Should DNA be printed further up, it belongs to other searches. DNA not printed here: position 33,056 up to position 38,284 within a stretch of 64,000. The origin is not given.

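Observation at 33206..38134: Architecture of the giant protein: disordered acidic N-terminus, beta-rich block, ~800-aa helical region, single AAA+ with a D-D Walker B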

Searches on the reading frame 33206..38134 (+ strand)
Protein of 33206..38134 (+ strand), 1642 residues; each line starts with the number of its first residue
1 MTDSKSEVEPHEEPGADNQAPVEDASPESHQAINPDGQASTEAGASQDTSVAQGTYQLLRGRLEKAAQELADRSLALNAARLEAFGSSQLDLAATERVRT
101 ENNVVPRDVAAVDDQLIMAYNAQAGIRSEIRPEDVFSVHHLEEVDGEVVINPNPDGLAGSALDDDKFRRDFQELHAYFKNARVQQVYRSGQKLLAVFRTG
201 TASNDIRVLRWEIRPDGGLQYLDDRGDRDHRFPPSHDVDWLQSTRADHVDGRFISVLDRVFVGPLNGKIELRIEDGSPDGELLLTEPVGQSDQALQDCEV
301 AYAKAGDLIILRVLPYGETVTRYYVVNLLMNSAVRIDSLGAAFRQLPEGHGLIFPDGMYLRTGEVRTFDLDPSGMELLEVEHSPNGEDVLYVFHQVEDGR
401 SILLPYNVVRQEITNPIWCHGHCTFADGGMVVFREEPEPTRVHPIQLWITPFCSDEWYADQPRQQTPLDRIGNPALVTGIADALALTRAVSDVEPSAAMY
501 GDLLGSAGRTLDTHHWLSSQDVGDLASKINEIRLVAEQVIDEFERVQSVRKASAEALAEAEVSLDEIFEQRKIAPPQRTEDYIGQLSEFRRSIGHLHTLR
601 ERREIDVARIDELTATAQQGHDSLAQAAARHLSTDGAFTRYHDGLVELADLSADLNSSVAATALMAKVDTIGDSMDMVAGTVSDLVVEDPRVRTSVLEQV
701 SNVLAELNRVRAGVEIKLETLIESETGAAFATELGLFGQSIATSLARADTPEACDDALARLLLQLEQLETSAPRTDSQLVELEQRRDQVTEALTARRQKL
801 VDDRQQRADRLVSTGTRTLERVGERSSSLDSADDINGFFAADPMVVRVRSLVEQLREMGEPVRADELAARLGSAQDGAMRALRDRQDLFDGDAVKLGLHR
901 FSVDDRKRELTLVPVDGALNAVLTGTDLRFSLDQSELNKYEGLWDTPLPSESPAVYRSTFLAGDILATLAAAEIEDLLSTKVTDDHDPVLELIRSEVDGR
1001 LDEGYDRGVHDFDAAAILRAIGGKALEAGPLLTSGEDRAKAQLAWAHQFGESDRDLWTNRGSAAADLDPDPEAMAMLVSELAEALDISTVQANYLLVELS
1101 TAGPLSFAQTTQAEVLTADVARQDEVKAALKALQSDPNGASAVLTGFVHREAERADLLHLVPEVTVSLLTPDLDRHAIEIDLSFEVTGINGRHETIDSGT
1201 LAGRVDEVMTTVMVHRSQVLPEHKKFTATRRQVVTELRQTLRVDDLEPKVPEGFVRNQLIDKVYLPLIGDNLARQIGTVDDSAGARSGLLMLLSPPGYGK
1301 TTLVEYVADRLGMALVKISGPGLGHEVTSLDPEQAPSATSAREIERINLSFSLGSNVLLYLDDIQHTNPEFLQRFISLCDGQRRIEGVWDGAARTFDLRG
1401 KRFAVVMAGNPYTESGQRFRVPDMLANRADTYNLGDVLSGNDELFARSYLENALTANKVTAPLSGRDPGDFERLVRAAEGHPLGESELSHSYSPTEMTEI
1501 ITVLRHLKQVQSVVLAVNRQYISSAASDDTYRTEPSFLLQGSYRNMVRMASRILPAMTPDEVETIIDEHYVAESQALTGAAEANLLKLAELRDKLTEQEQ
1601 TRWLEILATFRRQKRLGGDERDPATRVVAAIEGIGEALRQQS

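Call 3: search_protein_families(library=pfam, proteins=[window:33206-38134:+], max_evalue=0.01)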
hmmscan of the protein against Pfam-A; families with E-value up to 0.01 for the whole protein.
window:33206-38134:+ (1642 aa): 6 families
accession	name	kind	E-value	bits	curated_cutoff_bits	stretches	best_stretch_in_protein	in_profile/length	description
PF12458.13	DUF3686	-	1.6e-156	521.7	25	1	69-515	1-448/448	ATPase involved in DNA repair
PF25472.1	DUF7902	-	1.7e-16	60.6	26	1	637-717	2-82/85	Domain of unknown function (DUF7902)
PF00004.35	AAA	-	9.7e-06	26.5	21.2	1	1291-1365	2-67/131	ATPase family associated with various cellular activities (AAA)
PF07728.20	AAA_5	-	3.1e-05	24.4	22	1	1290-1414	2-126/139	AAA domain (dynein-related subfamily)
PF05496.18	RuvB_N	-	0.0029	17.8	27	0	1290-1325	36-71/159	Holliday junction DNA helicase RuvB P-loop domain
PF13401.12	AAA_22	-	0.0065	17.2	27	0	1287-1380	5-109/130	AAA domain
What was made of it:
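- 33206..38134 (+): Whole giant ORF, 1,642 aa, no predicted membrane segment. Pfam DUF3686 (aa 69-515, E=1.6e-156), DUF7902 (637-717), AAA and AAA_5 (call 3).
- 34568..35869 (+): Long-helix region A (aa 455-888), includes DUF7902 (aa 637-717). Pfam DUF7902 E=1.7e-16 (call 3).
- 37034..37510 (+): AAA+ alpha/beta core (aa 1277-1435). Pfam AAA and AAA_5 (call 3).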

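Call 4: search_protein_families(library=ncbifam, proteins=[window:33206-38134:+], max_evalue=0.01)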
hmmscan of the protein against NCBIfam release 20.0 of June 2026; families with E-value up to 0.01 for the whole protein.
window:33206-38134:+ (1642 aa): 2 families
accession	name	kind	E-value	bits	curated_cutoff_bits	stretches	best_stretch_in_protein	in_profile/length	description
TIGR00635.1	ruvB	equivalog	0.003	16.7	299.05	1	1290-1324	33-67/305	Holliday junction branch migration DNA helicase RuvB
NF000868.0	PRK00080.1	equivalog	0.0033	16.4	282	1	1290-1324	54-88/330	Holliday junction branch migration DNA helicase RuvB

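Call 5: search_protein_families(library=padloc, proteins=[window:33206-38134:+], max_evalue=0.01)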
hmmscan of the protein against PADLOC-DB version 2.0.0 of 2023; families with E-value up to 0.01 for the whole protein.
window:33206-38134:+ (1642 aa): 3 families
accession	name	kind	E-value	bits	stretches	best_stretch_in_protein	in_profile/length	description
PDLC03859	LmuB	-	0.00048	17.4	1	527-811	193-407/611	-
PDLC04232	IetA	-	0.0034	14.9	0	1285-1318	115-147/330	-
PDLC02196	IetA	-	0.0085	13.5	0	1289-1316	124-151/374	-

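Call 7: search_solved_structures(query=window:33206-38134:+, max_evalue=1, show_alignments=2)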
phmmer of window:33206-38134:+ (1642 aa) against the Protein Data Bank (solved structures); distinct sequences matched with E-value up to 1: 13.
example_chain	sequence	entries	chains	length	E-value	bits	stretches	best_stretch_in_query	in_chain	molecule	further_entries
6ef2_K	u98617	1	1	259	0.013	16.4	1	1257-1333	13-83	26S proteasome regulatory subunit 6B homolog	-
6ef0_K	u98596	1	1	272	0.014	16.4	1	1257-1333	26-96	26S proteasome regulatory subunit 6B homolog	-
6ef1_K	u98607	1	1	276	0.015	16.3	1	1257-1333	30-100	26S proteasome regulatory subunit 6B homolog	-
6fvw_K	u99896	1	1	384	0.026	15.5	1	1257-1333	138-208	26S proteasome regulatory subunit 6B homolog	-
6fvt_K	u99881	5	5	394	0.027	15.4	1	1257-1333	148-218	26S proteasome regulatory subunit 6B homolog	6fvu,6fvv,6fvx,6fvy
35zv_J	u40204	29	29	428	0.031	15.3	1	1257-1333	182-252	26S proteasome regulatory subunit 6B homolog | 26S protease regulatory subunit 6B homolog | RPT3 isoform 1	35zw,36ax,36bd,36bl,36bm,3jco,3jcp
7swl_A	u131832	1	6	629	0.036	15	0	1258-1323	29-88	Rix7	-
9bji_A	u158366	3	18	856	0.055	14.4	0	1288-1323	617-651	Nuclear valosin-containing protein-like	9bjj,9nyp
5vc7_A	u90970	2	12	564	0.095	13.6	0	1255-1323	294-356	VCP-like ATPase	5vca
9dx3_A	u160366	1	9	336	0.11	13.4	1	1288-1323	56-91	Holliday junction branch migration complex subunit RuvB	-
9lgo_F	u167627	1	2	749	0.12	13.3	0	1290-1326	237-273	ATPase family gene 2 protein homolog B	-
8rhn_O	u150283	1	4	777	0.13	13.2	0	1290-1326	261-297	ATPase family gene 2 protein homolog B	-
9dx4_A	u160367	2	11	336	0.13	13.2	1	1288-1323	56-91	Holliday junction branch migration complex subunit RuvB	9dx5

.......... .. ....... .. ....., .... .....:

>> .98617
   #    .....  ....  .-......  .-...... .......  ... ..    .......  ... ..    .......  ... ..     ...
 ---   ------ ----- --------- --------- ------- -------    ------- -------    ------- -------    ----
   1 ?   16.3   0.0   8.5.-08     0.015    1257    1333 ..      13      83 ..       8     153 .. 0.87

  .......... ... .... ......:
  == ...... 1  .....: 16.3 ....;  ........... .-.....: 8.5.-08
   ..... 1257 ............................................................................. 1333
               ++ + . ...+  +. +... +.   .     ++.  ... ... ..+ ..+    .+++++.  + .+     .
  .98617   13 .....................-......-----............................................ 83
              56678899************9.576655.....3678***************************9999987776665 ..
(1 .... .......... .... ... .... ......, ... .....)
